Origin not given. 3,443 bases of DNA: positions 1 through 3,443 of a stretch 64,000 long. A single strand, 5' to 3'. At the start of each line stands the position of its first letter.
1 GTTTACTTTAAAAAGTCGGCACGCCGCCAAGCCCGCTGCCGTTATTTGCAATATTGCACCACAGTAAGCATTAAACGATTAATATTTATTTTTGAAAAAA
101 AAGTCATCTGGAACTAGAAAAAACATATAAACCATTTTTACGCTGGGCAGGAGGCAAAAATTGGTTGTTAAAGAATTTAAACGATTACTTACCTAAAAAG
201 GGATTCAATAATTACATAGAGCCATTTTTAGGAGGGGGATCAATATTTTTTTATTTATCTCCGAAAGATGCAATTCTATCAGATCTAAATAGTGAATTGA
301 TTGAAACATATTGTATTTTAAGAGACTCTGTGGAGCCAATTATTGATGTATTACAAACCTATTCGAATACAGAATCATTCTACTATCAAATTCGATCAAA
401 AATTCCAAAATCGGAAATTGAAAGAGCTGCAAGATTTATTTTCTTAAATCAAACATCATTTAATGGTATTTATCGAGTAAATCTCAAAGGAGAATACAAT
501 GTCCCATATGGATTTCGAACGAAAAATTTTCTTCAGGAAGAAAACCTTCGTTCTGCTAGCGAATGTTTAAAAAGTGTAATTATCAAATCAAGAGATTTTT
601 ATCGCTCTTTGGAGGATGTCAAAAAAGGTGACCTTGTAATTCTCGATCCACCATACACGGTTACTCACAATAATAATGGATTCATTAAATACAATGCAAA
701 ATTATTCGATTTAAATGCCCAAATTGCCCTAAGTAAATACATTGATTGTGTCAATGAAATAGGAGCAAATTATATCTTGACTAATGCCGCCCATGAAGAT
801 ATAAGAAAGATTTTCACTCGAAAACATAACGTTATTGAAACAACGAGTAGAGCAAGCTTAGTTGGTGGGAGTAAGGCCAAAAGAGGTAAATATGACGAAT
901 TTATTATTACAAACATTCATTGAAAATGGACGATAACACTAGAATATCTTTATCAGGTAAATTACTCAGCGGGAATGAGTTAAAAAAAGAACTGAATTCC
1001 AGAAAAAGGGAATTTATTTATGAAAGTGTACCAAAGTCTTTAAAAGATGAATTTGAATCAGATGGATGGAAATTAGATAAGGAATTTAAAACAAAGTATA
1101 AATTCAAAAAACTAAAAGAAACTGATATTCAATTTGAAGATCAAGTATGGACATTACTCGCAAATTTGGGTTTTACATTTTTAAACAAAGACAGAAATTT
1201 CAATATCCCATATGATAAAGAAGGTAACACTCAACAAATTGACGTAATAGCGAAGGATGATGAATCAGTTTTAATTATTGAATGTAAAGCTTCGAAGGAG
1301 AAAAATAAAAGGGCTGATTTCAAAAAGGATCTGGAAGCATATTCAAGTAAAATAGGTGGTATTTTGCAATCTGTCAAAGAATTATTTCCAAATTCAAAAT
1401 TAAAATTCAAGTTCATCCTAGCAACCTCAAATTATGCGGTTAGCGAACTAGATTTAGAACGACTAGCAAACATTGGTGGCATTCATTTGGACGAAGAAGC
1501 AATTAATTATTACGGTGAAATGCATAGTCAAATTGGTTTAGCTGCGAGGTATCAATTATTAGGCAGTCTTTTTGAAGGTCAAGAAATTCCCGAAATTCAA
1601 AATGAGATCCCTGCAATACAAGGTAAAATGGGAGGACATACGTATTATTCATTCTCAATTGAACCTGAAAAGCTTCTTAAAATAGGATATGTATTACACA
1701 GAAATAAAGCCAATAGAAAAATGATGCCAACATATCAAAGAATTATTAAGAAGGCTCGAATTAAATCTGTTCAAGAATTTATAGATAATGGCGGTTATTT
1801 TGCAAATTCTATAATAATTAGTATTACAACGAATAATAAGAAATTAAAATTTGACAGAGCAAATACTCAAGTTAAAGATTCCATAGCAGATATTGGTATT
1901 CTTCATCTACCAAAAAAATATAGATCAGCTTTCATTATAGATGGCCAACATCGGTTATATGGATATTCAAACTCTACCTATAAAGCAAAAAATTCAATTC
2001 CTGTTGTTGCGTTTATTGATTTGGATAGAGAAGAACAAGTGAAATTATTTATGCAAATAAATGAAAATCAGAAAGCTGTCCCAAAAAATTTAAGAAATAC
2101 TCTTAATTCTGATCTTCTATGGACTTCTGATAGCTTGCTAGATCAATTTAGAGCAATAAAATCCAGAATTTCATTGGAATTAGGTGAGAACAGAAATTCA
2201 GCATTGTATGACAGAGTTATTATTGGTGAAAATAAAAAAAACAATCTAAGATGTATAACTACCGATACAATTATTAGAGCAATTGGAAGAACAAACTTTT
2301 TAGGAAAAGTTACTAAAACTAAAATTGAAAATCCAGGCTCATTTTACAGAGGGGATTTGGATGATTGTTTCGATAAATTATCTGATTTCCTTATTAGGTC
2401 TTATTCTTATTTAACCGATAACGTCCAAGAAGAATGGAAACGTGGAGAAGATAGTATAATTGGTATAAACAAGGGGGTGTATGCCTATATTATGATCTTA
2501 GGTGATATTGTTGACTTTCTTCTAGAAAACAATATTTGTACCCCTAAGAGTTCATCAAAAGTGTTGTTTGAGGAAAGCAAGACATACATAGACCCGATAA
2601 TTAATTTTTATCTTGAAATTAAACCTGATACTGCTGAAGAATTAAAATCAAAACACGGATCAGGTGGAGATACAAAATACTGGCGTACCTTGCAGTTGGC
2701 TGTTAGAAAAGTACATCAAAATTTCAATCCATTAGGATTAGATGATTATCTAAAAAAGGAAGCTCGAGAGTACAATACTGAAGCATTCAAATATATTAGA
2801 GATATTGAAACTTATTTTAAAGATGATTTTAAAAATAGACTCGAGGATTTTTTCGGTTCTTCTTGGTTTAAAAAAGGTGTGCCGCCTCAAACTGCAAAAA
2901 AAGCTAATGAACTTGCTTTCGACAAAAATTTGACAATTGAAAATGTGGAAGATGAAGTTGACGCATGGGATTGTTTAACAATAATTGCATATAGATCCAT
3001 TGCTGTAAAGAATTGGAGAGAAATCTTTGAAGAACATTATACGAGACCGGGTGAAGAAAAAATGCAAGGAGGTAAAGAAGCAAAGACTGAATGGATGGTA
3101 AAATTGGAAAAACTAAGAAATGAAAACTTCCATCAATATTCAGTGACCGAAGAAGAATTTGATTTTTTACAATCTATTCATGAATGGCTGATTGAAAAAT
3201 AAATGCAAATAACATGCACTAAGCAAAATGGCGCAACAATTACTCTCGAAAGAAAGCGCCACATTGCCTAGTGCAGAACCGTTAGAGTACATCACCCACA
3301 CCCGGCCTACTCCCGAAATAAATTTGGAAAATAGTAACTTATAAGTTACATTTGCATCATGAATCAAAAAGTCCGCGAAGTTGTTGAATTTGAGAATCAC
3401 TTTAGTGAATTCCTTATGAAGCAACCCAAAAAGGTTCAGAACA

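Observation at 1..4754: Three consecutive gene cassettes bounded by attC-like sites: the distal end of an integron-type array in a Bacteroidota chromosome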

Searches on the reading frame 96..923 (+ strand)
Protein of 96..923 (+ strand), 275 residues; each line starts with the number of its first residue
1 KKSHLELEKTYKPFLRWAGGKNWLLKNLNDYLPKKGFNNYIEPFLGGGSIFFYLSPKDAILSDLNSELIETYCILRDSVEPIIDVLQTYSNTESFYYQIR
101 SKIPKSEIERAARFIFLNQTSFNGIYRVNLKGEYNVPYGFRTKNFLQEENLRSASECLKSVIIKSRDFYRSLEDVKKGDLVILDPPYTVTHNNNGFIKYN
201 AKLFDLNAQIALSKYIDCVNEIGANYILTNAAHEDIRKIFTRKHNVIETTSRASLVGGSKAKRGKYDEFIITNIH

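Call 12: search_protein_families(library=pfam, proteins=[window:96-923:+], max_evalue=0.01)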
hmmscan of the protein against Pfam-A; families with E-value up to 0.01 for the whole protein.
window:96-923:+ (275 aa): 1 family
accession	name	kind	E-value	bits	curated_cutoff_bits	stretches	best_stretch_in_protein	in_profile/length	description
PF02086.21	MethyltransfD12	-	1.5e-45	156.4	22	1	17-247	1-245/253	D12 class N6 adenine-specific DNA methyltransferase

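Call 75: search_protein_families(library=padloc, proteins=[window:96-923:+], max_evalue=0.001)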
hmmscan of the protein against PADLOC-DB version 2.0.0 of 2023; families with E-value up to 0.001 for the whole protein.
window:96-923:+ (275 aa): 20 families
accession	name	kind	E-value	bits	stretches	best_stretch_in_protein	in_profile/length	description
PDLC03266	MTase_II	-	6.5e-95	315.8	1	7-271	10-281/285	Type II methyltransferase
PDLC03294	MTase_II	-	1.1e-70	236.4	1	9-274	2-271/272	Type II methyltransferase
PDLC03735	oMTase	-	1.5e-63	212.8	1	9-275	5-283/284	orphan methyltransferase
PDLC03261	MTase_II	-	6.1e-59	197.9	1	9-257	22-274/643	Type II methyltransferase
PDLC03729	oMTase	-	7.8e-50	167.9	1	9-258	2-256/275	orphan methyltransferase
PDLC03247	MTase_II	-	9.7e-33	111.6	1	13-273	4-264/282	Type II methyltransferase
PDLC03344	MTase_II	-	2.6e-28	96.8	1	10-144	2-142/154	Type II methyltransferase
PDLC03264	MTase_II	-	8.5e-23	79.1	1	10-274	10-283/306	Type II methyltransferase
PDLC03349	MTase_II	-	3.4e-21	73.7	2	94-234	172-314/374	Type II methyltransferase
PDLC03383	MTase_II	-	8.8e-21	72.6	2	94-234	127-264/318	Type II methyltransferase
PDLC03253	MTase_II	-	1e-15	56.2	1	10-273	2-252/253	Type II methyltransferase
PDLC03717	oMTase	-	2.9e-15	54.4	1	12-273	3-265/285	orphan methyltransferase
PDLC03302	MTase_II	-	6.9e-14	49.5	1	13-193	361-548/626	Type II methyltransferase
PDLC03722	oMTase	-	3.7e-12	44.6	1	17-248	7-234/259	orphan methyltransferase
PDLC04018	PD-Lambda-5_B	-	5.4e-12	43.6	1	12-244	6-247/291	-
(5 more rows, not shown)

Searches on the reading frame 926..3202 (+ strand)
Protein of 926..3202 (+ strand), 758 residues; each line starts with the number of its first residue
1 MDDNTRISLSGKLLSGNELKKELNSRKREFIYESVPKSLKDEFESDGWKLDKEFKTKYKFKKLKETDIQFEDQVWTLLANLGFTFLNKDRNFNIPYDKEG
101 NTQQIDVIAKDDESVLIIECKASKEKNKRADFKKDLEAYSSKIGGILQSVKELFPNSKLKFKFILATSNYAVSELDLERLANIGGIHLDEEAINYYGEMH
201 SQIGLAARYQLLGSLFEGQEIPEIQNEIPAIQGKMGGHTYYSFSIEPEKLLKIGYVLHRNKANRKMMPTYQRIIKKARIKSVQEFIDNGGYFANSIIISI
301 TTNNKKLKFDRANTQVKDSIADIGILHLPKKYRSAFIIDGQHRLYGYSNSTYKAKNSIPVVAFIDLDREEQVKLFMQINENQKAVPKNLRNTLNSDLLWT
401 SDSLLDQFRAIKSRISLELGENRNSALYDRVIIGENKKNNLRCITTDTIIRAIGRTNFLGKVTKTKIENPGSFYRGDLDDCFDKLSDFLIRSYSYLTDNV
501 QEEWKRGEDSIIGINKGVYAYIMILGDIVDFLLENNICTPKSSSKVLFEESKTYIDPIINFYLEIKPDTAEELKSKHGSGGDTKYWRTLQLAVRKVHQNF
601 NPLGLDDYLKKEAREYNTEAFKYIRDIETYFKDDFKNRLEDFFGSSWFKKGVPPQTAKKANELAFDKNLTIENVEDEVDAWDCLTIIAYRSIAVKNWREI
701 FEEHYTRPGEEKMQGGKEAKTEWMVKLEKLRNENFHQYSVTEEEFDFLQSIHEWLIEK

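Call 12: search_protein_families(library=pfam, proteins=[window:926-3202:+], max_evalue=0.01)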
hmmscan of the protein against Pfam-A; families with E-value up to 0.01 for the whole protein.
window:926-3202:+ (758 aa): 3 families
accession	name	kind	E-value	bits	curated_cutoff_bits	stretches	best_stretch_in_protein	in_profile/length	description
PF14072.11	DndB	-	2.5e-17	63.4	29.1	1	228-390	1-159/338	DNA-sulfur modification-associated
PF09002.17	Card1_endonuc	-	0.0012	18.9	26.4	0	74-146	17-91/136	Card1-like, endonuclease domain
PF08378.17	NERD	-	0.0063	17.5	22.1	0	71-125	6-59/111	Nuclease-related domain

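Call 14: find_encoding_contigs(protein=window:926-3202:+, flank=10000, max_places=10)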
Protein window:926-3202:+ (758 aa): 1 contig read that carries it; 1 place shown.
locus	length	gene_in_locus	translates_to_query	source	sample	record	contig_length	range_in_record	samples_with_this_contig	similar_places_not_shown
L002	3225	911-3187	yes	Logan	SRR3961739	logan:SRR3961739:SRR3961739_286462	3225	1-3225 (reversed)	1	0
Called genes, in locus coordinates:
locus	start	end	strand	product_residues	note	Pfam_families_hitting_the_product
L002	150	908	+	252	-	PF02086:MethyltransfD12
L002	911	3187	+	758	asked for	PF14072:DndB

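Call 75: search_protein_families(library=padloc, proteins=[window:926-3202:+], max_evalue=0.001)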
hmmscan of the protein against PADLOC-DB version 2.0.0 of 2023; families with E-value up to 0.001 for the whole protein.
window:926-3202:+ (758 aa): 2 families
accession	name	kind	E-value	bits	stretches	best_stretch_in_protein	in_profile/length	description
PDLC02811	DpdB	-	2.1e-21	74.2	1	229-505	8-274/370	DpdB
PDLC01880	CARF4--CARF_PDDEXK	-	0.00052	17.4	0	70-146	243-318/364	-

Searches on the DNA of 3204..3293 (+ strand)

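Call 23: build_rna_model(alignment_id=A1, structure=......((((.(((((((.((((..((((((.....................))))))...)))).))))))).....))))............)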
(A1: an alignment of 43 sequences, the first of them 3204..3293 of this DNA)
Model R1 built from alignment A1 (43 sequences, 94 columns); structure: as given.
model positions 90; base pairs 21; branch points 0; effective number of sequences 2.12; information 0.633 bits per position. Calibrated on 0.2 Mb of random sequence (short: E-values are rough).
structure used (alignment columns):
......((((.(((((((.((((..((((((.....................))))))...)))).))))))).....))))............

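Call 24: search_with_rna_model(model_id=R1, sources=[window, L003, L004, L005, L006, L007, L008, L009, L010, L011, L012, L013, L014, L015, L016, L017, L018, L019, L020, L021, L022, L023, L024, L025, L026, L027, L028, L029, L030, L031, L032, L033, L034, L035, L036, L037, L038, L039, L040, L041, L042, L043, L044, L045, L046, L047, L048], max_evalue=1)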
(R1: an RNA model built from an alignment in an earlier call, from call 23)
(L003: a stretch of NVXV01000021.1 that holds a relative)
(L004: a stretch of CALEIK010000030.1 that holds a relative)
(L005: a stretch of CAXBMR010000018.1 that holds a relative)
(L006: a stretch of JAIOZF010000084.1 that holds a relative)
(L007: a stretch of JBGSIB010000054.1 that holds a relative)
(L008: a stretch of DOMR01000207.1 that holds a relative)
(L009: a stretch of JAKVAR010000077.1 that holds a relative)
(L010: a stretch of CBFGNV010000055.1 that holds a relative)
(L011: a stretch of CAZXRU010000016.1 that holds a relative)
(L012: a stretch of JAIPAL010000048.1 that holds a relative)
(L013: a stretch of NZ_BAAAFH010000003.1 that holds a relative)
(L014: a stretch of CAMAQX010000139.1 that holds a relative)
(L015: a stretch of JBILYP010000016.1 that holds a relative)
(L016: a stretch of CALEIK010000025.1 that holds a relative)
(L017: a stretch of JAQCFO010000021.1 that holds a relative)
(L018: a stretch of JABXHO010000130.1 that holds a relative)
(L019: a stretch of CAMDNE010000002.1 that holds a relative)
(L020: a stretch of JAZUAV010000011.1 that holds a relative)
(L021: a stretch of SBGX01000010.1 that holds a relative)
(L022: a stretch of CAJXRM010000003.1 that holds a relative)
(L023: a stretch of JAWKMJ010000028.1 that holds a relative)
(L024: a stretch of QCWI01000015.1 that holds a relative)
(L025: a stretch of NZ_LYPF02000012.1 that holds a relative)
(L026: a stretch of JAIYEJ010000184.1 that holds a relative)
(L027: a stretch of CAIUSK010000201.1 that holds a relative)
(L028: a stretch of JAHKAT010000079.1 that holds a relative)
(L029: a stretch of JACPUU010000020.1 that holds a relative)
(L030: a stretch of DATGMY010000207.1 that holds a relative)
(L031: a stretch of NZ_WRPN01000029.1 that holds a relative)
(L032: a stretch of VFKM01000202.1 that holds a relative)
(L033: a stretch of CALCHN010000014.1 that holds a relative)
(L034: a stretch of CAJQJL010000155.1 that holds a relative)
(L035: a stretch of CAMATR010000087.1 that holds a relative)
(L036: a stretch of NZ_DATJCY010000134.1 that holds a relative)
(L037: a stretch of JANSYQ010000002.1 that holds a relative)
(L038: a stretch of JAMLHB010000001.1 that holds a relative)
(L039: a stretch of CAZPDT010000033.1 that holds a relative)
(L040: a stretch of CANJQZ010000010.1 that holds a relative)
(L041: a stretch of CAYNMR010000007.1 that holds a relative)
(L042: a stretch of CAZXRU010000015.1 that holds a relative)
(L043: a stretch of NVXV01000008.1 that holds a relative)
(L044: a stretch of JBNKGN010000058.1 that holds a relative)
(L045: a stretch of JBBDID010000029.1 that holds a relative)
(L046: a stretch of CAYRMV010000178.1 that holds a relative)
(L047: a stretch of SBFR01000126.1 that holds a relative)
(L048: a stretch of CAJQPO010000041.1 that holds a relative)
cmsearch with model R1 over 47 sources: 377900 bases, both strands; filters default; matches with E-value up to 1: 106.
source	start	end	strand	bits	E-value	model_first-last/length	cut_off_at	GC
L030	3186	3275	+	106.4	4.3e-26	1-90/90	no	0.42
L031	1992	2082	+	105.1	9.7e-26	1-90/90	no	0.44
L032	2988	3078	-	104.4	1.6e-25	1-90/90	no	0.46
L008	3861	3950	+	103.1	3.6e-25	1-90/90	no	0.49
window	3204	3294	+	101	1.3e-24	1-90/90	no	0.43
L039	1087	1175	+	100.3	2.1e-24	1-90/90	no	0.45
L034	1780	1869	-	99.9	2.7e-24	1-90/90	no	0.47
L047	3133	3223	+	99.7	3.2e-24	1-90/90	no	0.46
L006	5025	5115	+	99.5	3.5e-24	1-90/90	no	0.47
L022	653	740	-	99.2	4.3e-24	1-90/90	no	0.41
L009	760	848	-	98.4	7.5e-24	1-90/90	no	0.44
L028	6091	6181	+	98.3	7.7e-24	1-90/90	no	0.48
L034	4265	4353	-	98.2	8.1e-24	1-90/90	no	0.46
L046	5462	5552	+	96.6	2.4e-23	1-90/90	no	0.49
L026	6050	6140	+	96.4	2.7e-23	1-90/90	no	0.52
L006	165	254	+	96.1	3.2e-23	1-90/90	no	0.52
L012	871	962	+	96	3.4e-23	1-90/90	no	0.42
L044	206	295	-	95.7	4.2e-23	1-90/90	no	0.46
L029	2413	2502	+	95.2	5.7e-23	1-90/90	no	0.48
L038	5467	5557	-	95.2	5.8e-23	1-90/90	no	0.51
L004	7372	7461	+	94.7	7.8e-23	1-90/90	no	0.48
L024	4808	4897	+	94.6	8.3e-23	1-90/90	no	0.42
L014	4412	4501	-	94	1.2e-22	1-90/90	no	0.42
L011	5084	5174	+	93.8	1.5e-22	1-90/90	no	0.44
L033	7241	7331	-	93.8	1.5e-22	1-90/90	no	0.45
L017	727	816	-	92.8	2.8e-22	1-90/90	no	0.46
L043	1507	1595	-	92.5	3.3e-22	1-90/90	no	0.45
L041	4258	4347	-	92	4.7e-22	1-90/90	no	0.44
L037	10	100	-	91.9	5e-22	1-90/90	no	0.45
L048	4173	4262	-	88.8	3.6e-21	1-90/90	no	0.48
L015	343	434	+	87.5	8.2e-21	1-90/90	no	0.45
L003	664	753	+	85.3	3.4e-20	1-90/90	no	0.4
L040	3904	3993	-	85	4.2e-20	1-90/90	no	0.41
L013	5664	5753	+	84.4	6.2e-20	1-90/90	no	0.46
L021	7548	7636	-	84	8.1e-20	1-90/90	no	0.37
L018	5953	6041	-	83.9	8.8e-20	1-90/90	no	0.39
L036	127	217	-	83.7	9.9e-20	1-90/90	no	0.45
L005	906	995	-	82.6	1.9e-19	1-90/90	no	0.44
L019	174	263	-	81.6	3.9e-19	1-90/90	no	0.41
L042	2927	3016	-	79.3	1.7e-18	1-90/90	no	0.41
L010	7004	7094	+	75.2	2.4e-17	1-90/90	no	0.42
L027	3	90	+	70.8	4e-16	5-90/90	no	0.4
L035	2778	2867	+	67.9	2.8e-15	1-90/90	no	0.43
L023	5464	5552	-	63.4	5e-14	1-90/90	no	0.44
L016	7575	7662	+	57.2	2.7e-12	1-90/90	no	0.41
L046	3119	3208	+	54.8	1.2e-11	1-90/90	no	0.48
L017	4258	4399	-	44.9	7.9e-09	1-90/90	no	0.48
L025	7941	8000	+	44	1.4e-08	1-61/90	3'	0.43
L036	1181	1322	-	42.8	3.1e-08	1-90/90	no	0.47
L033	429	570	-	39.5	2.6e-07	1-90/90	no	0.5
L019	1447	1538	-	39.4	2.7e-07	1-90/90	no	0.51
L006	3200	3342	+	37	1.3e-06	1-90/90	no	0.45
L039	4163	4304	+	36.8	1.5e-06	1-90/90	no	0.37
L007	2074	2165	+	35.6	3.2e-06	1-90/90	no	0.38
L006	4247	4388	+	35.2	4.1e-06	1-90/90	no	0.41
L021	4605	4695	-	34.9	5e-06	1-90/90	no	0.33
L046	1878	1944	+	34.2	7.8e-06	1-90/90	no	0.49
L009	1756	1844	-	33.8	1e-05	1-90/90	no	0.42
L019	908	993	-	33.4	1.3e-05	1-90/90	no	0.49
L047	3129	3219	-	33.2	1.5e-05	1-90/90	no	0.45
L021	2995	3082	-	32.6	2.2e-05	1-90/90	no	0.43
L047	1429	1514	+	31.9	3.6e-05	1-90/90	no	0.44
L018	7570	7657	-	31.5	4.5e-05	1-90/90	no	0.43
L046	5458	5548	-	31.1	5.7e-05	1-90/90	no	0.47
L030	3182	3271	-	30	0.00012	1-90/90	no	0.42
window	3200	3290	-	29.7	0.00014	1-90/90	no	0.42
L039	1083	1171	-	29.5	0.00017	1-90/90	no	0.43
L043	1511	1599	+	28.9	0.00024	1-90/90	no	0.44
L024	4804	4893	-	28.7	0.00027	1-90/90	no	0.41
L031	1988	2078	-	28.1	0.00041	1-90/90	no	0.44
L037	14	104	+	27.9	0.00046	1-90/90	no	0.45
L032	2992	3082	+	27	0.00084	1-90/90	no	0.47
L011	5076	5166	-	26.5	0.0011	1-90/90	no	0.44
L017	2612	2752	-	26.1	0.0015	1-90/90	no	0.43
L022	657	744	+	26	0.0016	1-90/90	no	0.43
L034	1791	1876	+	26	0.0016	1-90/90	no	0.45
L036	131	221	+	25.9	0.0016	1-90/90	no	0.45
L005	910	999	+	25.9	0.0017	1-90/90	no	0.42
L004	7368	7457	-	25.8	0.0018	1-90/90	no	0.48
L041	4262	4351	+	25.7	0.0019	1-90/90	no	0.44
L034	4269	4357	+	25.5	0.0021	1-90/90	no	0.46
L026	6046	6136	-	25.5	0.0022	1-90/90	no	0.51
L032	4706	4793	-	25.3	0.0025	1-90/90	no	0.51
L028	6102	6162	-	25.2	0.0026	12-71/90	no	0.48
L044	217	302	+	25.2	0.0027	1-90/90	no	0.44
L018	3939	4048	-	25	0.003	1-90/90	no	0.45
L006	161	250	-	24.9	0.0032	1-90/90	no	0.5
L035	4378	4466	+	24.7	0.0037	1-90/90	no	0.46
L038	5486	5546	+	24.3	0.0047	12-71/90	no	0.46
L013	5660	5749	-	24.1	0.0053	1-90/90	no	0.44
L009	779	837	+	24.1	0.0055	12-71/90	no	0.46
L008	3872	3931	-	23.2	0.0097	12-71/90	no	0.5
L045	35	114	-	23.2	0.0098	1-90/90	no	0.49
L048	4192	4251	+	23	0.011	12-71/90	no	0.48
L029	2409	2498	-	23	0.011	1-90/90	no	0.44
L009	3221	3312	-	23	0.011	1-90/90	no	0.35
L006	5021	5111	-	22.6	0.014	1-90/90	no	0.47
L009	2720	2811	-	22.1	0.019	1-90/90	no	0.35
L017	746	805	+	21.9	0.023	12-71/90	no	0.48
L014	4416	4511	+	21.1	0.037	1-90/90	no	0.4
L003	675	734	-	20.4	0.06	12-71/90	no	0.43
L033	7260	7320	+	20.3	0.063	12-71/90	no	0.49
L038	6302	6434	-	19.9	0.081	1-90/90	no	0.47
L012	867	958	-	19.4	0.11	1-90/90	no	0.41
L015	355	414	-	17.4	0.4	13-70/90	no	0.48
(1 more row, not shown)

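Call 42: search_with_rna_model(model_id=R1, sources=[L050, L051, L052, L053, L054, L055, L056, L057, L058, L059, L060, L061, L062], max_evalue=1)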
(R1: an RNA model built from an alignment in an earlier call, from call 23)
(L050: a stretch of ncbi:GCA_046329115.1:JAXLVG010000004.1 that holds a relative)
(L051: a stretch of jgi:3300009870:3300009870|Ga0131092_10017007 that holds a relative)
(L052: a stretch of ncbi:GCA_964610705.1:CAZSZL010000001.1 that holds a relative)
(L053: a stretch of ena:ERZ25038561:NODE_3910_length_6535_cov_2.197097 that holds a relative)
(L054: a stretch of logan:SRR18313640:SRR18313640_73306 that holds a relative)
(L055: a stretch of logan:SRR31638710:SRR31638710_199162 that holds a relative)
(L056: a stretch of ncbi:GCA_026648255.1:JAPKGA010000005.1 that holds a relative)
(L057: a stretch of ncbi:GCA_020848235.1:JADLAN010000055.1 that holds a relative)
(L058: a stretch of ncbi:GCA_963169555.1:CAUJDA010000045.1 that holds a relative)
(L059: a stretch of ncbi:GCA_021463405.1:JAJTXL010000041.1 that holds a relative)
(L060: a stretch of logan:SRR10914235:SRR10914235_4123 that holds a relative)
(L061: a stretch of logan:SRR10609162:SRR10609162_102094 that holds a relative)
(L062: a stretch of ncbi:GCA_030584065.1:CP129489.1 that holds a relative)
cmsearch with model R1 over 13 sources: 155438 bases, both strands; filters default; matches with E-value up to 1: 3.
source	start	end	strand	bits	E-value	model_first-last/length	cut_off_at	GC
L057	13149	13290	+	42.7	1.3e-08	1-90/90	no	0.49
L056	14198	14294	+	39.9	8.2e-08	1-90/90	no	0.61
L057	15141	15282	+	23.8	0.0026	1-90/90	no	0.46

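Call 61: search_with_rna_model(model_id=R1, sources=[L063, L064, L065, L066, L067, L068], max_evalue=1)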
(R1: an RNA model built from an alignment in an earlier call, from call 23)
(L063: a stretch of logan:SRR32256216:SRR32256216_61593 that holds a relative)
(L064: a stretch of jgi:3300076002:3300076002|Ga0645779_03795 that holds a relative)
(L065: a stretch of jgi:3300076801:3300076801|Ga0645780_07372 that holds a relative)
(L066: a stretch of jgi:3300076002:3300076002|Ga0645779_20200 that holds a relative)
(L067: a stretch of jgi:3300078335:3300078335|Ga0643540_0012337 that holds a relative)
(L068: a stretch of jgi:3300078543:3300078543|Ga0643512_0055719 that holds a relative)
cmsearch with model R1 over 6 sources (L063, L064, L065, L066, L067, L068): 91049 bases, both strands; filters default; matches with E-value up to 1: 0.
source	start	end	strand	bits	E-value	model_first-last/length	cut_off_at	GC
